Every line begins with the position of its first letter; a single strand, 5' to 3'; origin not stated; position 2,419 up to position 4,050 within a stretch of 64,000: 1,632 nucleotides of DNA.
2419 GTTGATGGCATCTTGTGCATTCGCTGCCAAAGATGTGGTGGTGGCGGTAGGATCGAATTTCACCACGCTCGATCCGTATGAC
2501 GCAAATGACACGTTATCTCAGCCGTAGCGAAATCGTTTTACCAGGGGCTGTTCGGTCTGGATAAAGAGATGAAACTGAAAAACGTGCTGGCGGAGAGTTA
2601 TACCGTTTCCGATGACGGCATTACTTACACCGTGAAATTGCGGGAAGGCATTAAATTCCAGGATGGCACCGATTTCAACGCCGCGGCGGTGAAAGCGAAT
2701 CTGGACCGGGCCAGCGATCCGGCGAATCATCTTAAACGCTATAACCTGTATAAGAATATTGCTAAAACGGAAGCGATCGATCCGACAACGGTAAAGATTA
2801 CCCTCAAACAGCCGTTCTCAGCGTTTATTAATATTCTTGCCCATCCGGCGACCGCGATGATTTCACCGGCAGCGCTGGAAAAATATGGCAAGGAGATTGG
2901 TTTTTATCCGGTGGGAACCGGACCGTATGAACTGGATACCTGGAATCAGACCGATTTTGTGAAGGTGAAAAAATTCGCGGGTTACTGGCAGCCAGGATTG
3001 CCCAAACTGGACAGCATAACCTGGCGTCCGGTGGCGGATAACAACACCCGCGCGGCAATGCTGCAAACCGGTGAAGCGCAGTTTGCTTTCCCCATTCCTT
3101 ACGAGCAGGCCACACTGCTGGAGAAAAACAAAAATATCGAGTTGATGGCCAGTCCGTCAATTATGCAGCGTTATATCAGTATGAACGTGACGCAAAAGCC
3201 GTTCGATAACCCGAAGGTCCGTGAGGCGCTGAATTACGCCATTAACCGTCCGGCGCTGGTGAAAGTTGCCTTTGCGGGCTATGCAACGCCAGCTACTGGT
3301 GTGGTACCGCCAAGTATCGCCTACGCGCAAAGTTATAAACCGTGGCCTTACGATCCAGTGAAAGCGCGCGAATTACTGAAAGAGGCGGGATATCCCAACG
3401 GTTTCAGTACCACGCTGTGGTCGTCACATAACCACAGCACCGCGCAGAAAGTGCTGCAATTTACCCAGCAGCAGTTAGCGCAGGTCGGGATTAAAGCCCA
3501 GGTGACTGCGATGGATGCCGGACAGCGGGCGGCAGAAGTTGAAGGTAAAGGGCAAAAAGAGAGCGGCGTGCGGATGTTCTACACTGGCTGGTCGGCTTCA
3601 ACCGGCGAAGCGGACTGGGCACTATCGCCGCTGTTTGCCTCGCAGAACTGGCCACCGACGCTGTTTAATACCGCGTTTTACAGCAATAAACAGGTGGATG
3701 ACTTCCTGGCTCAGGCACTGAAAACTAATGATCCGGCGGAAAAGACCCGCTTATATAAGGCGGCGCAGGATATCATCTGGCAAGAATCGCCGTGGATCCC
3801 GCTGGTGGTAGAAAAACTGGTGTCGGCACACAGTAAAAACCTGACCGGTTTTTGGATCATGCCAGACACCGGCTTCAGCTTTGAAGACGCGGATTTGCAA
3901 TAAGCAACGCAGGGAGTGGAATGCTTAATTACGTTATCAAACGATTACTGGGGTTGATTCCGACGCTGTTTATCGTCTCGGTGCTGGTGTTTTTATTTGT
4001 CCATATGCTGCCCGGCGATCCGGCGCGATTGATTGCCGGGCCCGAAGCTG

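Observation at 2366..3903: gsiB carries a 1-bp deletion frameshift, which should inactivate the glutathione-binding protein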

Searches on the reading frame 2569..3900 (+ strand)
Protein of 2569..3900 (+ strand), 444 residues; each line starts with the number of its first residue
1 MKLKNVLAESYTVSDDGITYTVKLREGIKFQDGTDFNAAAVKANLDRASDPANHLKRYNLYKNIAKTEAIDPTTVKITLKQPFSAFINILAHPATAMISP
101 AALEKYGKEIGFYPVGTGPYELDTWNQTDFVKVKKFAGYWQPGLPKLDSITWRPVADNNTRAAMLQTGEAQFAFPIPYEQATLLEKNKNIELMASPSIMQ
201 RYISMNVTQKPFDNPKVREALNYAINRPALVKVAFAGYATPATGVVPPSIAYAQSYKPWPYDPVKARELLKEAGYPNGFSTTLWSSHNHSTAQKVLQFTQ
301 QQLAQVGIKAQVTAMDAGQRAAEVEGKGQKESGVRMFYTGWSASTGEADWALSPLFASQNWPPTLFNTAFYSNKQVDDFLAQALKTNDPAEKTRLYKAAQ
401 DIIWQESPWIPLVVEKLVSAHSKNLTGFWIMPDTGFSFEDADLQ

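Call 15: list_cluster_members(proteins=[window:2366-2524:+, window:2569-3900:+, window:2099-2524:+])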
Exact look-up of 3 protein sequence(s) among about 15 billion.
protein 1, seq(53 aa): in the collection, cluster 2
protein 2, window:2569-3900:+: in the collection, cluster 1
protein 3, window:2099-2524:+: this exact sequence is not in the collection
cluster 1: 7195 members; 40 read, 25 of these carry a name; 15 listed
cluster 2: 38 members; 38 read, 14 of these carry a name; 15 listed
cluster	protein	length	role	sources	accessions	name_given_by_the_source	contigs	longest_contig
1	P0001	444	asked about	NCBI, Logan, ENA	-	-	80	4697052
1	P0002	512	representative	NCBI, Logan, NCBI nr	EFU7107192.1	glutathione ABC transporter substrate-binding protein GsiB [Escherichia coli]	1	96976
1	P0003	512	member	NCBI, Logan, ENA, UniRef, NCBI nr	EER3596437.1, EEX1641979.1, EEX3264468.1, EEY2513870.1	glutathione ABC transporter substrate-binding protein GsiB [Escherichia coli] | glutathione ABC transporter substrate-binding protein GsiB n=1 Tax=Escherichia coli ...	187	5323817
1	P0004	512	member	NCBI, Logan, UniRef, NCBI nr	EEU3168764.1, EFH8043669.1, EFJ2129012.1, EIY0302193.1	glutathione ABC transporter substrate-binding protein GsiB [Escherichia coli] | glutathione ABC transporter substrate-binding protein GsiB n=1 Tax=Enterobacteriaceae ... | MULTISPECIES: glutathione ABC transporter substrate-binding protein GsiB ...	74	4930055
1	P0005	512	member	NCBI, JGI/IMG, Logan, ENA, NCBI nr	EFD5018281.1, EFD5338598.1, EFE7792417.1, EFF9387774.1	glutathione ABC transporter substrate-binding protein GsiB [Escherichia coli] | glutathione transport system substrate-binding protein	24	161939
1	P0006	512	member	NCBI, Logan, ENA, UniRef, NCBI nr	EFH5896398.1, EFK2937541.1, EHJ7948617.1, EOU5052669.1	TPA: glutathione ABC transporter substrate-binding protein GsiB [Escherichia coli] | glutathione ABC transporter substrate-binding protein GsiB n=1 Tax=Escherichia coli ... | glutathione ABC transporter substrate-binding protein GsiB [Escherichia coli]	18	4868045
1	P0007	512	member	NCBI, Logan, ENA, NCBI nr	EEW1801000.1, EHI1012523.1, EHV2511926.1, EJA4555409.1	glutathione ABC transporter substrate-binding protein GsiB [Escherichia coli]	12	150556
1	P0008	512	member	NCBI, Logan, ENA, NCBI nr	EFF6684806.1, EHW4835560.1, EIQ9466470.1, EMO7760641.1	glutathione ABC transporter substrate-binding protein GsiB [Escherichia coli]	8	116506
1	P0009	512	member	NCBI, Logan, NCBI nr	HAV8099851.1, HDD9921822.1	TPA: glutathione ABC transporter substrate-binding protein GsiB [Escherichia coli] | glutathione ABC transporter substrate-binding protein GsiB [Escherichia coli]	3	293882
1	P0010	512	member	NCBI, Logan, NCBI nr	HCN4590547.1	TPA: glutathione ABC transporter substrate-binding protein GsiB [Escherichia coli] | glutathione ABC transporter substrate-binding protein GsiB [Escherichia coli]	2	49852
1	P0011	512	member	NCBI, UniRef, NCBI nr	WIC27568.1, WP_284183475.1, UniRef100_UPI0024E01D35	glutathione ABC transporter substrate-binding protein GsiB [Escherichia coli] | glutathione ABC transporter substrate-binding protein GsiB n=1 Tax=Escherichia coli ...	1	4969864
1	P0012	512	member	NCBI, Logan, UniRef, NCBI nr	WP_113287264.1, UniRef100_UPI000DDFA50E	glutathione ABC transporter substrate-binding protein GsiB [Escherichia coli] | glutathione ABC transporter substrate-binding protein GsiB n=1 Tax=Escherichia coli ...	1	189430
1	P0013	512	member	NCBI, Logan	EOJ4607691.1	glutathione ABC transporter substrate-binding protein GsiB [Escherichia coli]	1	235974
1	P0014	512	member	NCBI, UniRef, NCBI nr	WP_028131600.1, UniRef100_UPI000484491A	glutathione ABC transporter substrate-binding protein GsiB [Escherichia coli] | glutathione ABC transporter substrate-binding protein GsiB n=1 Tax=Escherichia coli ...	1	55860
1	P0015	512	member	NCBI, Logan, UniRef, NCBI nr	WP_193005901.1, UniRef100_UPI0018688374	glutathione ABC transporter substrate-binding protein GsiB [Escherichia coli] | glutathione ABC transporter substrate-binding protein GsiB n=1 Tax=Escherichia coli ...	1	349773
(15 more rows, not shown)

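Call 37: search_protein_families(proteins=[window:2569-3900:+], library=ncbifam)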
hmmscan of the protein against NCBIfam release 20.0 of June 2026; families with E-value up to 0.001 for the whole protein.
window:2569-3900:+ (444 aa): 11 families
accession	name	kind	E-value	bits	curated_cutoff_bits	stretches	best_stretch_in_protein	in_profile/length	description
NF011942.0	PRK15413.1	equivalog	0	1018.9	594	1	1-444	69-512/512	glutathione ABC transporter substrate-binding protein GsiB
NF045468.1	Opp5A_nikA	equivalog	3.4e-58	197.3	600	1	2-428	56-472/488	nickel ABC transporter substrate-binding protein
NF043070.1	DppA_dipep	equivalog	4.1e-57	193.9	1005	1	3-443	74-534/535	dipeptide ABC transporter periplasmic-binding protein DppA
TIGR02294.1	nickel_nikA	equivalog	5.6e-57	193.4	393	1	2-427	47-485/501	nickel ABC transporter substrate-binding protein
NF011689.0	PRK15109.1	equivalog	3.6e-47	161.3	560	1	3-437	79-532/547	ABC transporter substrate-binding protein SapA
NF045467.1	Opp4A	equivalog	1.8e-43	148.7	650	1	8-430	83-543/556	oligopeptide ABC transporter substrate-binding protein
NF047575.1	opine_bind_CntA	exception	2.1e-37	128.9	800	1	3-426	77-516/535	staphylopine-dependent metal ABC transporter substrate-binding lipoprotein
TIGR04028.1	SBP_KPN_01854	hypoth_equivalog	1.2e-35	123.1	468.5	1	2-428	43-493/509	TIGR04028 family ABC transporter substrate-binding protein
NF011684.0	PRK15104.1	equivalog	4.8e-31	108.1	947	1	67-413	162-509/543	oligopeptide ABC transporter substrate-binding protein OppA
NF007287.0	PRK09755.1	equivalog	7.9e-23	81.1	1098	1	6-429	79-517/535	ABC transporter substrate-binding protein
NF010149.0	PRK13626.1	equivalog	4.5e-09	35.5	476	1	22-140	182-290/552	HTH-type transcriptional regulator SgrR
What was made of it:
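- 2569..3903 (+): Longest remaining ORF (444 aa, from Met69). This is the first ATG/GTG/TTG in the downstream frame, 42 nt after the premature stop. Any product would lack the signal peptide and the first 42 mature residues. Matches NF011942 positions 69-512 (call 37).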
